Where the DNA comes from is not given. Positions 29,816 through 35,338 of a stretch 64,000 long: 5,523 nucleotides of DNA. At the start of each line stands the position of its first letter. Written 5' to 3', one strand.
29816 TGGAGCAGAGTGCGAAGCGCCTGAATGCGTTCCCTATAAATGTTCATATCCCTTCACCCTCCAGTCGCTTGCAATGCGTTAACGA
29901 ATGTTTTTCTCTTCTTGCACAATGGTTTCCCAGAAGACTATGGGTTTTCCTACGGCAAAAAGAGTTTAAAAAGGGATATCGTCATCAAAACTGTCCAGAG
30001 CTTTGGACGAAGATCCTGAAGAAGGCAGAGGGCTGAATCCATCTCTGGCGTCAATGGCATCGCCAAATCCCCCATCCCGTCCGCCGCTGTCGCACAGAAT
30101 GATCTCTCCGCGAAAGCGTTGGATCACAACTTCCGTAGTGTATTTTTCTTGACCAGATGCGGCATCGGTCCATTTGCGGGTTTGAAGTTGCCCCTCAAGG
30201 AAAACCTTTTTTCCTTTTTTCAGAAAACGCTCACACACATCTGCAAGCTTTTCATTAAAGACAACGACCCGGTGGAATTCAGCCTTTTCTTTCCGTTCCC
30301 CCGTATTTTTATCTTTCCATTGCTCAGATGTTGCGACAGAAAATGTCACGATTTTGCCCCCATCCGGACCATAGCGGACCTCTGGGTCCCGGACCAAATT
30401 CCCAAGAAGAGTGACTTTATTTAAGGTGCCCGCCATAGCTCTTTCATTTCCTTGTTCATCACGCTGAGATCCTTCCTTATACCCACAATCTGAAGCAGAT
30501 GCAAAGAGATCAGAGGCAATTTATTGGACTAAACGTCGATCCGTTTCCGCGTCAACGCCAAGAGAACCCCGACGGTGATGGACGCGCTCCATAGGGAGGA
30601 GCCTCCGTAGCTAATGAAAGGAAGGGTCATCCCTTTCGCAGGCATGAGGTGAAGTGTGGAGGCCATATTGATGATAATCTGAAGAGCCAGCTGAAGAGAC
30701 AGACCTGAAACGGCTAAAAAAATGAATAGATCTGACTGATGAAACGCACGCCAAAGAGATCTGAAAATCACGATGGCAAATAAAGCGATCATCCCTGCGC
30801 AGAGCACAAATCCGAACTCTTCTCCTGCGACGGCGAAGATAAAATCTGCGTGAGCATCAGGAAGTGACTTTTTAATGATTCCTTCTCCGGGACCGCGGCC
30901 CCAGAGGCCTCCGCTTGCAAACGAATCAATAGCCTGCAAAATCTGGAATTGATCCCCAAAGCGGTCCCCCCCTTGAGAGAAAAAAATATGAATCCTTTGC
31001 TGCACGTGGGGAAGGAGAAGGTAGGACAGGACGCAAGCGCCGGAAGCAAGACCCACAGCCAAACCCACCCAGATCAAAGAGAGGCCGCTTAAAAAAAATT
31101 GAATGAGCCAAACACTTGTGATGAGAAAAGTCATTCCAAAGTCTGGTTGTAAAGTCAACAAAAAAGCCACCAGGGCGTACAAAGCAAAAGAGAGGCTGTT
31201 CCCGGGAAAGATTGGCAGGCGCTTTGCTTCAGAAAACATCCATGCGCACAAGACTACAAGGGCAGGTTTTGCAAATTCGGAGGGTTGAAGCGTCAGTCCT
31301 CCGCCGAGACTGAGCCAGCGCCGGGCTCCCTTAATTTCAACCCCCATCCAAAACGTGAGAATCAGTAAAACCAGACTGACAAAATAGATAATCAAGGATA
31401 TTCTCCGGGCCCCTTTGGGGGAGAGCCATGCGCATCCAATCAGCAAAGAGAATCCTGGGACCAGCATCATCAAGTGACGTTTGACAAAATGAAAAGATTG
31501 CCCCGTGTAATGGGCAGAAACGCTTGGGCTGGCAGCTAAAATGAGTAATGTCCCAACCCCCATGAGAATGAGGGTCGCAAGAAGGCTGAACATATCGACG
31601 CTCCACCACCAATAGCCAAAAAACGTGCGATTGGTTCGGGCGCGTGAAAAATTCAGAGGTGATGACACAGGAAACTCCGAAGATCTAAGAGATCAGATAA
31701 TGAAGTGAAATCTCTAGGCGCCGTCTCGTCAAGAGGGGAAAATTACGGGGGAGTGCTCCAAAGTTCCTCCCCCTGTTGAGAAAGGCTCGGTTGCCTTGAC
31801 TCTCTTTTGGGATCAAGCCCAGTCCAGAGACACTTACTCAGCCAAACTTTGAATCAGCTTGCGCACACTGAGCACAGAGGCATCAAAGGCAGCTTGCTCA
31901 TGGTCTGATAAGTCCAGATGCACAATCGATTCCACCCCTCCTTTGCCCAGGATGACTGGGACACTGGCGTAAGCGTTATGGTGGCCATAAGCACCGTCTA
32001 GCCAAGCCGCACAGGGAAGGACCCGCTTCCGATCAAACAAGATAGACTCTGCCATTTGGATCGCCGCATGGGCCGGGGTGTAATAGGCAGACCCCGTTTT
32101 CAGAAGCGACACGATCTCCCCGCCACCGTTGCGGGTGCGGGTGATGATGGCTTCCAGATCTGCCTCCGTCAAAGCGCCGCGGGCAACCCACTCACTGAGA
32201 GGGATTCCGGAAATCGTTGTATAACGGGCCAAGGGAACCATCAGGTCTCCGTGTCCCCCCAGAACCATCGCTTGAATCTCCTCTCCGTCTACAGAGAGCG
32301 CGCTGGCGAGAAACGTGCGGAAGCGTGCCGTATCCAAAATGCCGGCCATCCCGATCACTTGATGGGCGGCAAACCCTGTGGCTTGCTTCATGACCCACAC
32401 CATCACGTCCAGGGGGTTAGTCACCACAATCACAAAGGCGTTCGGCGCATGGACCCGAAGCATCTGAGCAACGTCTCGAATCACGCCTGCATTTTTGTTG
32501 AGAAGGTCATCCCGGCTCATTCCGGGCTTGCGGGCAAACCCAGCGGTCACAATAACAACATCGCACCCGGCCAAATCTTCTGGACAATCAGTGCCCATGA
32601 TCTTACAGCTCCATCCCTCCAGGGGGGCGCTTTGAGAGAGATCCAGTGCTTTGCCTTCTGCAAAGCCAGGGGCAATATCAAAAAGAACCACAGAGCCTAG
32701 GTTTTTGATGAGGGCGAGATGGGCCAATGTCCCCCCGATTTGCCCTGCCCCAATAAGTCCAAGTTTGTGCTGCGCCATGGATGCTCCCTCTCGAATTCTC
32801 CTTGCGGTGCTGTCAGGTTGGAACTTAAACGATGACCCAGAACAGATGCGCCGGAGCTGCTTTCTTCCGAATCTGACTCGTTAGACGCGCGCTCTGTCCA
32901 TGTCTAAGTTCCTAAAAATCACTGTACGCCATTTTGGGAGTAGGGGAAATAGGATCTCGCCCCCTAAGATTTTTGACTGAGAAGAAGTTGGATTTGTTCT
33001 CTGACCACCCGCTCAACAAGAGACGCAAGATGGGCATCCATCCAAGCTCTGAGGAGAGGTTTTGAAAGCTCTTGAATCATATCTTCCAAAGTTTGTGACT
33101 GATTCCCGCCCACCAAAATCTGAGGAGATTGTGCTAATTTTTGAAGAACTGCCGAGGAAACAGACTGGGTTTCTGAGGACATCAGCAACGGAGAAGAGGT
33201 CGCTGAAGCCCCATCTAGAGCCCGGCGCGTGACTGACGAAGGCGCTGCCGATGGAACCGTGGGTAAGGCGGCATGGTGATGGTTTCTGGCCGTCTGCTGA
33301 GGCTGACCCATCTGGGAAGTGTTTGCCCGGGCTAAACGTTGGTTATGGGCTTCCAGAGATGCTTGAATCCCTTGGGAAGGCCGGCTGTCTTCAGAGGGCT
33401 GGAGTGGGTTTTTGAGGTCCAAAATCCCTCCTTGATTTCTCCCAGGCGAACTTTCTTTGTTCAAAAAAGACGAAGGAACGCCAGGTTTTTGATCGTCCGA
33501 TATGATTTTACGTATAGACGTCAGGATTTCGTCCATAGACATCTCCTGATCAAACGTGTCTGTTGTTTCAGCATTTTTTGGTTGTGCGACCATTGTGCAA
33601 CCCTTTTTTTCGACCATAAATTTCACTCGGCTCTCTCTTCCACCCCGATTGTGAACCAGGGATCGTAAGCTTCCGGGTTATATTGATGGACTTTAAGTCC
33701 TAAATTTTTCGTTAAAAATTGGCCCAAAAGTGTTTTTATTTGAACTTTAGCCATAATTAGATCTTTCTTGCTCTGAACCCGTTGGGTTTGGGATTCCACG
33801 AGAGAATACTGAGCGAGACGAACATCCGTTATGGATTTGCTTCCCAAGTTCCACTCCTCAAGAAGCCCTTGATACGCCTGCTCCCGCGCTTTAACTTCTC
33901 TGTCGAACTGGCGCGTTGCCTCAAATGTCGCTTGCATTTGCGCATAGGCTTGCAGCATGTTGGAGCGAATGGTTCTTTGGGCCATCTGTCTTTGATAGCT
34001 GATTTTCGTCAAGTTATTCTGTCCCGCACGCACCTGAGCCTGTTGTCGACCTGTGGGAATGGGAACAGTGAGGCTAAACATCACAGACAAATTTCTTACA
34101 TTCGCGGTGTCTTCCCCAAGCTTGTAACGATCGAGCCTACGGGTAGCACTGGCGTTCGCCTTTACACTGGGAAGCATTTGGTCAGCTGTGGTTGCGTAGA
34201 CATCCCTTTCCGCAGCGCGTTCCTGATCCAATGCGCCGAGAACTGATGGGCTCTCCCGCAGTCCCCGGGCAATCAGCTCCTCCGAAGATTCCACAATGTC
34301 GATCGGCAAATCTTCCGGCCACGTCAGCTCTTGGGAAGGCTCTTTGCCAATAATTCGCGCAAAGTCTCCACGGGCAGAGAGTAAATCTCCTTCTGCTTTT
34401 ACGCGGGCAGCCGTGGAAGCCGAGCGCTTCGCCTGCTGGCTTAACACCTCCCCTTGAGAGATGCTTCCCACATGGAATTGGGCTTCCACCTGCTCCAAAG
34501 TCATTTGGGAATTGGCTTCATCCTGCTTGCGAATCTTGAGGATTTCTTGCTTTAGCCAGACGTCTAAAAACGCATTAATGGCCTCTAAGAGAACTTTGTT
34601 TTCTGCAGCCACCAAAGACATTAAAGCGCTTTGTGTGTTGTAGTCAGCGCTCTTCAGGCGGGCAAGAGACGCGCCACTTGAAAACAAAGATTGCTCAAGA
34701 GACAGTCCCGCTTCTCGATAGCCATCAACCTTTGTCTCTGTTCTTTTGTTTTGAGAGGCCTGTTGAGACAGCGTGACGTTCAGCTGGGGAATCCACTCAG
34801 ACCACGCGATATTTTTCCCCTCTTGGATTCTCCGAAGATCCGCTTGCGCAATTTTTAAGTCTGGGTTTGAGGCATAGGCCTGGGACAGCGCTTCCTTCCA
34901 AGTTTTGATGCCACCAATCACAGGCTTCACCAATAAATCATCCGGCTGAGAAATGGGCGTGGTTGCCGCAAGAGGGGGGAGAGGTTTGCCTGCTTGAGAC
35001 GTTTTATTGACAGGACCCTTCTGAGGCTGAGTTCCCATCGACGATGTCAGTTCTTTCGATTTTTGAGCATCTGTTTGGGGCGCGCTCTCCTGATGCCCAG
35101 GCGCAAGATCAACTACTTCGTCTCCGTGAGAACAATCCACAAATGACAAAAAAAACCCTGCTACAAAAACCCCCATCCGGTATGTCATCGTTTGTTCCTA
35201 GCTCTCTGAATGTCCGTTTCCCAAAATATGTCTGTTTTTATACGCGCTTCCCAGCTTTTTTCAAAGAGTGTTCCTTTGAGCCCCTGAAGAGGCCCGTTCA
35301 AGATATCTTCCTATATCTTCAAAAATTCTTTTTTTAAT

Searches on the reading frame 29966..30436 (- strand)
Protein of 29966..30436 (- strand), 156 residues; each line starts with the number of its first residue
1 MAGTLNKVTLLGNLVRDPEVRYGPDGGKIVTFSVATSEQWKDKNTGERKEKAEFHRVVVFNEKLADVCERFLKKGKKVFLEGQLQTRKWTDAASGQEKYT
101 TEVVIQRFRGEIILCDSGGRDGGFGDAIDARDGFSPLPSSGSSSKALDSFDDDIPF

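Call 36: search_protein_families(library=pfam, proteins=[window:29966-30436:-], max_evalue=0.0001)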
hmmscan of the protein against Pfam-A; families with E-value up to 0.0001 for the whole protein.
window:29966-30436:- (156 aa): 1 family
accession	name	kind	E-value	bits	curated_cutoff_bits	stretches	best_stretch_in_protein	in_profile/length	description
PF00436.31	SSB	-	1.3e-33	115.5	26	1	5-108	1-101/104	Single-strand binding protein family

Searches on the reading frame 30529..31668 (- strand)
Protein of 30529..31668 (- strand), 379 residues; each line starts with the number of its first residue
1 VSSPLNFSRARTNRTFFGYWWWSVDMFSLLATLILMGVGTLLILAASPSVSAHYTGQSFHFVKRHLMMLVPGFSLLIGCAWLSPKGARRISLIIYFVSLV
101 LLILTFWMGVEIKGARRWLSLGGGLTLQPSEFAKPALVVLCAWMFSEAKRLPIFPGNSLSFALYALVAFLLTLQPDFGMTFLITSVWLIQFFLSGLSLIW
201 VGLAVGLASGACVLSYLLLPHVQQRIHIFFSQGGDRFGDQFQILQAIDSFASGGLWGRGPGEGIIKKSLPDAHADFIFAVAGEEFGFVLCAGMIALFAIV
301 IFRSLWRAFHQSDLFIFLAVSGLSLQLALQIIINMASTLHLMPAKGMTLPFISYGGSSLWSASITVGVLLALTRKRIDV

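Call 36: search_protein_families(library=pfam, proteins=[window:30529-31668:-], max_evalue=0.0001)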
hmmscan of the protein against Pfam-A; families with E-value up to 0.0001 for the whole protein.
window:30529-31668:- (379 aa): 1 family
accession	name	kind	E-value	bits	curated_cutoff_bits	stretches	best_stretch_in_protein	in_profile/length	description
PF01098.24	FTSW_RODA_SPOVE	-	3.4e-73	247.1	26.4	1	29-375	4-353/356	Cell cycle protein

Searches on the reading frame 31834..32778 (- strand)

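Call 36: search_protein_families(library=pfam, proteins=[window:31834-32778:-], max_evalue=0.0001)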
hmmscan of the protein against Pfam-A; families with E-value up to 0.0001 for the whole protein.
window:31834-32778:- (314 aa): 2 families
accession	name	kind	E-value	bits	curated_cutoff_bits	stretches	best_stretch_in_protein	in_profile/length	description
PF00056.29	Ldh_1_N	-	7.9e-37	126.9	27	1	5-143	2-141/141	lactate/malate dehydrogenase, NAD binding domain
PF02866.23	Ldh_1_C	-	1.2e-33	117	22.6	1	148-310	3-168/174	lactate/malate dehydrogenase, alpha/beta C-terminal domain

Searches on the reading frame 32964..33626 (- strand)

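Call 36: search_protein_families(library=pfam, proteins=[window:32964-33626:-], max_evalue=0.0001)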
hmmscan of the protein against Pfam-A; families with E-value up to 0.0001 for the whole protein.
window:32964-33626:- (220 aa): 1 family
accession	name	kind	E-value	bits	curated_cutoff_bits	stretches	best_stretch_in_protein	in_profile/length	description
PF10691.14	DUF2497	-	1.7e-14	54.5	27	1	148-213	3-71/75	Protein of unknown function (DUF2497)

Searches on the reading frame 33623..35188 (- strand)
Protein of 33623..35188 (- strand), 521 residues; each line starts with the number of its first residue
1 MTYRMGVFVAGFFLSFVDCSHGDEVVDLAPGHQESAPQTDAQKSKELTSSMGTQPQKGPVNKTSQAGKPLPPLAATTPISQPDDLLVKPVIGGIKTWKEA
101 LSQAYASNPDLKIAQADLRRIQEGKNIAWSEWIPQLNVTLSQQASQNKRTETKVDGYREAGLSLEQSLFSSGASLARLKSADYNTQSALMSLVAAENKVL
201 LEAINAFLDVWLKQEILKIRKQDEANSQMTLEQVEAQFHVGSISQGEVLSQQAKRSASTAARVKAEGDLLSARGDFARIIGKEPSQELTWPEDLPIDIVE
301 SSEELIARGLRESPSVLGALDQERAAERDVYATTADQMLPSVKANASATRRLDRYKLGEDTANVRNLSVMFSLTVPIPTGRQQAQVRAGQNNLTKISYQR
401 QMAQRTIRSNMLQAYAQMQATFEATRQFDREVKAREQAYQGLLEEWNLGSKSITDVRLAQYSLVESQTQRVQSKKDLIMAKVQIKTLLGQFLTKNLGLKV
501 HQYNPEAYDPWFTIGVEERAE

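Call 16: search_protein_families(library=ncbifam, proteins=[window:33623-35188:-], max_evalue=0.00001)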
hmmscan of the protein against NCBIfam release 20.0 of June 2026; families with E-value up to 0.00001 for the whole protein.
window:33623-35188:- (521 aa): 5 families
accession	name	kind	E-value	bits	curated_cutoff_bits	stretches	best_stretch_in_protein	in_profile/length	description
TIGR01844.1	type_I_sec_TolC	subfamily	1.6e-54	185.5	225.15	1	97-501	5-410/414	TolC family outer membrane protein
NF007002.0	PRK09465.1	equivalog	2.3e-21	75.8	495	1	102-495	31-430/460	outer membrane channel protein TolC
TIGR01845.1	outer_NodT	subfamily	1e-18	67.4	210.05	2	304-496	61-256/460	efflux transporter outer membrane subunit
NF052390.1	efflux_OMP_AbuO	equivalog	5.2e-09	35.3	700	1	201-496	142-438/447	multidrug efflux outer membrane protein AbuO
NF045679.1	DiMtlExpIhpA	equivalog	2.1e-06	26.7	650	0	96-491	32-415/424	divalent metal ion exporter subunit IhpA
